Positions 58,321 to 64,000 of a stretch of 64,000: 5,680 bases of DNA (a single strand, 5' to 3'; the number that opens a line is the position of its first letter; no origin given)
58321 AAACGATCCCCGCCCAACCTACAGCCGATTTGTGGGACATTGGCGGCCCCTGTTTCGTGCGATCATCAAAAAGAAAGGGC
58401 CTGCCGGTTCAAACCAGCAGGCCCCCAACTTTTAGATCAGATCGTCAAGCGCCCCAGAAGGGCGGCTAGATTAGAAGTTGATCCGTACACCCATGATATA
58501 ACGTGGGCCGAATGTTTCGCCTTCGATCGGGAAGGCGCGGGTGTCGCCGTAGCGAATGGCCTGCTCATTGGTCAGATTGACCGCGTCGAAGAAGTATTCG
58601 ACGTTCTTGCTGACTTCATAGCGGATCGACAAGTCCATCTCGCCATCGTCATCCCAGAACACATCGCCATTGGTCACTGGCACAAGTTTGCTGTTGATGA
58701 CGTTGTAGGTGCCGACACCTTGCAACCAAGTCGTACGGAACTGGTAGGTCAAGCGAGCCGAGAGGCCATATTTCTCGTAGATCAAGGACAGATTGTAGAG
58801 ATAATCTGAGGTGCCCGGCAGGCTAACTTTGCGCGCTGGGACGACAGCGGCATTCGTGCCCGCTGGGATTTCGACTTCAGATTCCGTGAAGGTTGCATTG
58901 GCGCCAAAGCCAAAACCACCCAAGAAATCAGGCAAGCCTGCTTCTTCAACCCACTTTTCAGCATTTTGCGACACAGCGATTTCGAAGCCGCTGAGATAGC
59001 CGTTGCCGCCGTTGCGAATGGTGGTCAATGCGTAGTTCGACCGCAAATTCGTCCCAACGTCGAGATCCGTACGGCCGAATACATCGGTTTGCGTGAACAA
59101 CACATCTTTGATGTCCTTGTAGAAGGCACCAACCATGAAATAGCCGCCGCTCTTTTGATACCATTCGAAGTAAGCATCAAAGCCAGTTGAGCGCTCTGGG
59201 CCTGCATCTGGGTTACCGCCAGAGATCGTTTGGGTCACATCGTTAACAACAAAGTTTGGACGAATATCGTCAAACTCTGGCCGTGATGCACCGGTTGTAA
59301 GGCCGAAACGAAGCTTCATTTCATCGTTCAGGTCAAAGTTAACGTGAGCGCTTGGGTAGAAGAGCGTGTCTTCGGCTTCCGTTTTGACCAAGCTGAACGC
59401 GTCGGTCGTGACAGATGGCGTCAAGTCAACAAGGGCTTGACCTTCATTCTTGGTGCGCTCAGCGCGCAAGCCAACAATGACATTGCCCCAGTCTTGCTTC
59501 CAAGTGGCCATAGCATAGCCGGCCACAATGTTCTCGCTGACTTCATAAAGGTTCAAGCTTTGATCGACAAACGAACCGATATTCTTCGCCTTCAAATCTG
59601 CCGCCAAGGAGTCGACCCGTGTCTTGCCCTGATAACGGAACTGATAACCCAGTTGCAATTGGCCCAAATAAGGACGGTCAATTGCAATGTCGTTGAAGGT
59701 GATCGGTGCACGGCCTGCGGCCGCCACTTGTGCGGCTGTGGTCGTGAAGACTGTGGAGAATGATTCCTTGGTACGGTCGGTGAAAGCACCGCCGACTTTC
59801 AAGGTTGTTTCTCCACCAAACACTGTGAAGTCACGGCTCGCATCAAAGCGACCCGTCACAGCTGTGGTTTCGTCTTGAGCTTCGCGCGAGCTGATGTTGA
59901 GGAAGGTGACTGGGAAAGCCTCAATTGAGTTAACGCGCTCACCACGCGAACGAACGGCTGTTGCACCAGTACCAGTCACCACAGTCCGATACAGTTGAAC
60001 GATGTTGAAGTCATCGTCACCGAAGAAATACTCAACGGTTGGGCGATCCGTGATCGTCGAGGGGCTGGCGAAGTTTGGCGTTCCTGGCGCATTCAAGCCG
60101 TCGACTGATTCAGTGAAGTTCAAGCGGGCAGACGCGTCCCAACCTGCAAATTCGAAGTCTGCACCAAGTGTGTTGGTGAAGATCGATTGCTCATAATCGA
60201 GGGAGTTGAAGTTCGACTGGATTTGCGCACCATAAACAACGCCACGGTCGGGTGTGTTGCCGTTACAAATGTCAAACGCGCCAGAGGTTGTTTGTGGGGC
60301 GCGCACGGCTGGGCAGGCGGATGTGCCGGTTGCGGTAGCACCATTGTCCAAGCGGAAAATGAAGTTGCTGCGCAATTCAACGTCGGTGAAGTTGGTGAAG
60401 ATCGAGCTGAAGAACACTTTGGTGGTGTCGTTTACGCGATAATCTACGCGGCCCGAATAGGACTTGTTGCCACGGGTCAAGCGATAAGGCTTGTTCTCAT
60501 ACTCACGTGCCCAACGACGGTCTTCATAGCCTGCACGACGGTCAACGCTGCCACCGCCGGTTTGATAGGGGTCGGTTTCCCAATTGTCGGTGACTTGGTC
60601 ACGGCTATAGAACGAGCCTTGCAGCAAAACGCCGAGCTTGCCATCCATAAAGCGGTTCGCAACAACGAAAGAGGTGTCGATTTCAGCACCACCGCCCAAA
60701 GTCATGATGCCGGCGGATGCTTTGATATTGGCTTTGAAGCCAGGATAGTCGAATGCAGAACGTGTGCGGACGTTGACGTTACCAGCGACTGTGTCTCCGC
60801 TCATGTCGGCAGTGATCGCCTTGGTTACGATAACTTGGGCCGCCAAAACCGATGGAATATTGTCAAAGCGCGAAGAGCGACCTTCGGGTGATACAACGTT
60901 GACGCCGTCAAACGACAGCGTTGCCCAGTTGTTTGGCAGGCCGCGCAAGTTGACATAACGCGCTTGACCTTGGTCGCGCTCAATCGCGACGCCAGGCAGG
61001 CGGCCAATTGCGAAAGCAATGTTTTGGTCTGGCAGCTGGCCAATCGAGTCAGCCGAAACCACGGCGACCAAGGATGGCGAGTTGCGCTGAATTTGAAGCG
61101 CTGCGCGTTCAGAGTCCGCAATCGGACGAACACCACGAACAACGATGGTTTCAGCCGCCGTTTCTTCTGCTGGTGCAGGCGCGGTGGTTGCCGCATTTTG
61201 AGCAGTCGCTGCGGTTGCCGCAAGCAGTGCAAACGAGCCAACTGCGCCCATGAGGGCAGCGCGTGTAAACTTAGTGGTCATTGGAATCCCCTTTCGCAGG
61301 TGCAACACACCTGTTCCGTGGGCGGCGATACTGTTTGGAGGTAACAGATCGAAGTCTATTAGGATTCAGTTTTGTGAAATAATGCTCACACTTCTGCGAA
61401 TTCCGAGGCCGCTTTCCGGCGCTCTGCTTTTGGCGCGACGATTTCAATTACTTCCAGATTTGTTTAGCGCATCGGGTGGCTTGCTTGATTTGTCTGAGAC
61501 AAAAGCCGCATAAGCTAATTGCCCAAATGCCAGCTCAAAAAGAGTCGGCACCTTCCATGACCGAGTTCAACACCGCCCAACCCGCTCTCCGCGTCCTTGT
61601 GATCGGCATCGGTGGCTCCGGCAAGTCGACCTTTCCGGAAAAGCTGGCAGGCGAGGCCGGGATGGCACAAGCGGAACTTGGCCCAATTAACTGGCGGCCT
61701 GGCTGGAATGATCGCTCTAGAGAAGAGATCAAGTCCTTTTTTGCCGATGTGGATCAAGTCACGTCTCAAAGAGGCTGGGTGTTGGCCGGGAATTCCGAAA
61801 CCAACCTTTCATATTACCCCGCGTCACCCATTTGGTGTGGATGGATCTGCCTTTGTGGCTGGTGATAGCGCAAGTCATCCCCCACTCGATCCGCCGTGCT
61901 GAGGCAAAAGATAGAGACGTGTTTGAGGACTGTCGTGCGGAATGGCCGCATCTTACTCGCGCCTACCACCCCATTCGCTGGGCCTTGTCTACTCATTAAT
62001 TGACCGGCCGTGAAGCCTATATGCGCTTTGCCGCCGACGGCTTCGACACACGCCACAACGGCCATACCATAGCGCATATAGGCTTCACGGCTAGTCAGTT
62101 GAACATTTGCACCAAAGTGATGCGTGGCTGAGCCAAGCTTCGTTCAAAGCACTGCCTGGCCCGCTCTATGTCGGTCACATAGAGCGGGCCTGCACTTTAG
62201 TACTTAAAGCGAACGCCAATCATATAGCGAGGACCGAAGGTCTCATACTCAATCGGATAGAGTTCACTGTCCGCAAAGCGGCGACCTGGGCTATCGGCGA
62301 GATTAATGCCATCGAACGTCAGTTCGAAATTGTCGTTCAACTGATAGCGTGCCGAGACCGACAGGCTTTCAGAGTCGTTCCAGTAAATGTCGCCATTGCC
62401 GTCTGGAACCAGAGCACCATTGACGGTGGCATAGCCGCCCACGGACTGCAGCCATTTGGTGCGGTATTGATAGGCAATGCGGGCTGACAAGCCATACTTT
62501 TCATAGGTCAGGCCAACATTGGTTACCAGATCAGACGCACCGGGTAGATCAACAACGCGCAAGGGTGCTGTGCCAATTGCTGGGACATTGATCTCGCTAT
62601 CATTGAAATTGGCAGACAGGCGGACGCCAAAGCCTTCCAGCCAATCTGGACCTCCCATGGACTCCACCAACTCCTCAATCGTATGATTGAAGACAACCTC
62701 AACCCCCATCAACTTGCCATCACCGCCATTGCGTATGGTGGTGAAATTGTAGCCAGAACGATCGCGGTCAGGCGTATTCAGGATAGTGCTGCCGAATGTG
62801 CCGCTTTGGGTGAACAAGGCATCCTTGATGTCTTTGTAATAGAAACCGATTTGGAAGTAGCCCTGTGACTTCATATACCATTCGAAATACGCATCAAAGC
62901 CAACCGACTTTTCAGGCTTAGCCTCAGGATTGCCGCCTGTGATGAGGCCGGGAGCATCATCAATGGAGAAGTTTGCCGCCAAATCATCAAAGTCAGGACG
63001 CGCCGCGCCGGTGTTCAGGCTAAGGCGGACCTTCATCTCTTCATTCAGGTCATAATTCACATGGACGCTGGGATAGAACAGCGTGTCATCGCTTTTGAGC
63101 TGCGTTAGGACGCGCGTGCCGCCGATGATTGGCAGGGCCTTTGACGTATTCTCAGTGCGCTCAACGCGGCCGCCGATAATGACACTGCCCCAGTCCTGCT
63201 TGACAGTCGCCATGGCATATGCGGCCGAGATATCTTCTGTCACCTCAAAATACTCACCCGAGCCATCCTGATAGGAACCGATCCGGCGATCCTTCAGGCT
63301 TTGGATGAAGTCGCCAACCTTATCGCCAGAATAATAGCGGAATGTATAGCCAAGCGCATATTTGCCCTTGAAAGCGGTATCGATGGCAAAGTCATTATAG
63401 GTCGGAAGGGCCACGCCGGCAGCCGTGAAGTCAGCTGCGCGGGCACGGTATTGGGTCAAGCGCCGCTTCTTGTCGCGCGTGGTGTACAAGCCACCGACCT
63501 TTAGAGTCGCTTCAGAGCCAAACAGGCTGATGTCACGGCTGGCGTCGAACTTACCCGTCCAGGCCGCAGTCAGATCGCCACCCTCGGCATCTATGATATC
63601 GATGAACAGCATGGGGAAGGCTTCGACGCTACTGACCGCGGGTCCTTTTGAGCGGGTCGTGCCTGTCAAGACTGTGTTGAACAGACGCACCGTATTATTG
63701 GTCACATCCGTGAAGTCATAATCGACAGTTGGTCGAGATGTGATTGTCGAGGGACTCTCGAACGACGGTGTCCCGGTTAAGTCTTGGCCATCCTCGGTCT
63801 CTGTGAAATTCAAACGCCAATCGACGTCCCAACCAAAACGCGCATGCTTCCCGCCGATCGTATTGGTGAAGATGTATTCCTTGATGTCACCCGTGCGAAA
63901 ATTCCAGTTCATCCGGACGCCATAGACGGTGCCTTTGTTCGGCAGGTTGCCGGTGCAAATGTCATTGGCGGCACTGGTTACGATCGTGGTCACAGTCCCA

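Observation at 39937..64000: Candidate new system: expanded, PhnP/PhnO-less C-P lyase locus with outer-membrane uptake and several unexplained enzymes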

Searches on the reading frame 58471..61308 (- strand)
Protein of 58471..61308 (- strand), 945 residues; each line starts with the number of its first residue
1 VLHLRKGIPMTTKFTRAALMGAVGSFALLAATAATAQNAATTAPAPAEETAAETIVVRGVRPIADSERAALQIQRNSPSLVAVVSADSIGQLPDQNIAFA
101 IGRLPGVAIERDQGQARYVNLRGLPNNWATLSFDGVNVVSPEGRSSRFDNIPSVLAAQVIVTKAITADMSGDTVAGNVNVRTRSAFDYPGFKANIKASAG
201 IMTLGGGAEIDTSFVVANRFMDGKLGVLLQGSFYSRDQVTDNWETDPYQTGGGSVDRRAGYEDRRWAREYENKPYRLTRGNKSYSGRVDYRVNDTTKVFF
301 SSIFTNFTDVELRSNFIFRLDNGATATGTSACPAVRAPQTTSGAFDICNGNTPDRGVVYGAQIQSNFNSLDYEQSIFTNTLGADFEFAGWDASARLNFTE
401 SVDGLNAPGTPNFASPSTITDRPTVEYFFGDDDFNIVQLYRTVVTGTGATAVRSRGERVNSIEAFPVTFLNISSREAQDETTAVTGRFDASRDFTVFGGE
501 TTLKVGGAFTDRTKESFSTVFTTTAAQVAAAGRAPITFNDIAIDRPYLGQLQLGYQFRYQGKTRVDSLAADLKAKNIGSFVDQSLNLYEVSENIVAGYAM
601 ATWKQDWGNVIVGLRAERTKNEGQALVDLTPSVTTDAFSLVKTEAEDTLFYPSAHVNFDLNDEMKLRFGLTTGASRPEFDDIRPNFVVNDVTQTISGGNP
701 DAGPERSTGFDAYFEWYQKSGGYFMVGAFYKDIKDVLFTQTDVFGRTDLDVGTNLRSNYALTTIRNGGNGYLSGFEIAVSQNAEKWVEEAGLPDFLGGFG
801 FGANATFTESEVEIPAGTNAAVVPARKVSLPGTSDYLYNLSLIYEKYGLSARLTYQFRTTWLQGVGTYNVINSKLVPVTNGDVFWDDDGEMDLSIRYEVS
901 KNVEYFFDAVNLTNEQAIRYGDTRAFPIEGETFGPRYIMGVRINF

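Call 6: search_protein_families(library=ncbifam, proteins=[window:58471-61308:-])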
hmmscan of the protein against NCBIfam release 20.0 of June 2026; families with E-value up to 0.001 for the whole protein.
window:58471-61308:- (945 aa): 1 family
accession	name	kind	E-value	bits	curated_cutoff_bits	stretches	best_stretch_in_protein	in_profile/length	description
TIGR01782.1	TonB-Xanth-Caul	subfamily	2.6e-166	555.4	310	1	53-945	2-868/868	TonB-dependent receptor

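Call 76: search_protein_families(library=pfam, proteins=[window:58471-61308:-])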
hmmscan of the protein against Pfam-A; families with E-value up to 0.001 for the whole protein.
window:58471-61308:- (945 aa): 2 families
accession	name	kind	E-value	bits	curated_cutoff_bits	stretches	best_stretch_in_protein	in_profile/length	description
PF14905.12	OMP_b-brl_3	-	6.1e-20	72.1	27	1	549-788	71-285/408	Outer membrane protein beta-barrel family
PF07715.20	Plug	-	4.3e-13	50.1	23.9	1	74-176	2-106/107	TonB-dependent Receptor Plug Domain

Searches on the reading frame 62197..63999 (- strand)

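Call 6: search_protein_families(library=ncbifam, proteins=[window:62197-63999:-])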
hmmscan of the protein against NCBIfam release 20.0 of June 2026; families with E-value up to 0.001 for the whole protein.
window:62197-63999:- (600 aa): 3 families
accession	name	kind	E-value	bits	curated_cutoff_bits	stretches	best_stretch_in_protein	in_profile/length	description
TIGR01782.1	TonB-Xanth-Caul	subfamily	3.3e-91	306.9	310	1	14-599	294-867/868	TonB-dependent receptor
TIGR01786.1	TonB-hemlactrns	subfamily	5.6e-09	34.9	323.75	1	171-464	352-583/719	TonB-dependent hemoglobin/transferrin/lactoferrin family receptor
NF010038.0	PRK13513.1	equivalog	0.00028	19.6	942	1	291-443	380-535/659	ligand-gated channel protein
